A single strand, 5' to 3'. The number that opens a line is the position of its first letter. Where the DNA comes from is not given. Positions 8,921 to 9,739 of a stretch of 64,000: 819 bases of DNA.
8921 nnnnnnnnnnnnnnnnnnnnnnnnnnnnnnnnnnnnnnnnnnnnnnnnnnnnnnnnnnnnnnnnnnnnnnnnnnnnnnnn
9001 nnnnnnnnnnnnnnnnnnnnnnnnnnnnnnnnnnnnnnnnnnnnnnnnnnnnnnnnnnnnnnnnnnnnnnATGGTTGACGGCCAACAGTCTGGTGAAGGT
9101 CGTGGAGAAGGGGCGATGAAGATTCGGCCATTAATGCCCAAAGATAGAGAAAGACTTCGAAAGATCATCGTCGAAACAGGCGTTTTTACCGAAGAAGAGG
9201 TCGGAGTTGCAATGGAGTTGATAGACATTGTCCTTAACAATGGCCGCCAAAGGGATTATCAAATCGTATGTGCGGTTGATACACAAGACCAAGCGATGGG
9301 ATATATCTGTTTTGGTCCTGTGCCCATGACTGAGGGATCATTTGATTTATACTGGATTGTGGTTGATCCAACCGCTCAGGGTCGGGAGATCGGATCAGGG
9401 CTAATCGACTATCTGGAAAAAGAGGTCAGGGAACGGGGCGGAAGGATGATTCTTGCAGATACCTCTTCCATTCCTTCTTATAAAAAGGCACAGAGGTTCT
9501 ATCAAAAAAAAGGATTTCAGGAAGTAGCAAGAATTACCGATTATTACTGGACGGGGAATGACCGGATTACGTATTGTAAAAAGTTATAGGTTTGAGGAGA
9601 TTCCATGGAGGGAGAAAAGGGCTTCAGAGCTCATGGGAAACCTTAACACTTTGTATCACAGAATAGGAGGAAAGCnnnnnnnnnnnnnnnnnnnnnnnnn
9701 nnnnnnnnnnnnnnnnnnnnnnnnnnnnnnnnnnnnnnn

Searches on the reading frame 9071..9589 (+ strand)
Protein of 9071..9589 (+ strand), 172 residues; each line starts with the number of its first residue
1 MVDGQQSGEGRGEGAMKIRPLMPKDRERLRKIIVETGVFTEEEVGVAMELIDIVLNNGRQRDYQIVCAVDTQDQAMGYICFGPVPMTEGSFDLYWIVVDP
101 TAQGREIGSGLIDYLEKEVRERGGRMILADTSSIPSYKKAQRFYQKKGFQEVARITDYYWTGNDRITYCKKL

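Call 15: search_protein_families(library=pfam, proteins=[window:9071-9589:+])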
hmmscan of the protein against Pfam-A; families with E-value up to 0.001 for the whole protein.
window:9071-9589:+ (172 aa): 5 families
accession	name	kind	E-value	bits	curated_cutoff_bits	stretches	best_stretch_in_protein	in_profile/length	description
PF13508.13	Acetyltransf_7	-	3.2e-12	47.1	27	1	65-151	5-84/84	Acetyltransferase (GNAT) domain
PF00583.31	Acetyltransf_1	-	2e-11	44.6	20.7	1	60-149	30-116/116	Acetyltransferase (GNAT) family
PF13673.13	Acetyltransf_10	-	4.3e-08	33.6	23.6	1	61-153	29-111/128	Acetyltransferase (GNAT) domain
PF14542.12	Acetyltransf_CG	-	4.1e-05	24.1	30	0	72-127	8-61/80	GCN5-related N-acetyl-transferase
PF08445.16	FR47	-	0.0009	19.6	22.1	0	93-160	24-85/86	FR47-like protein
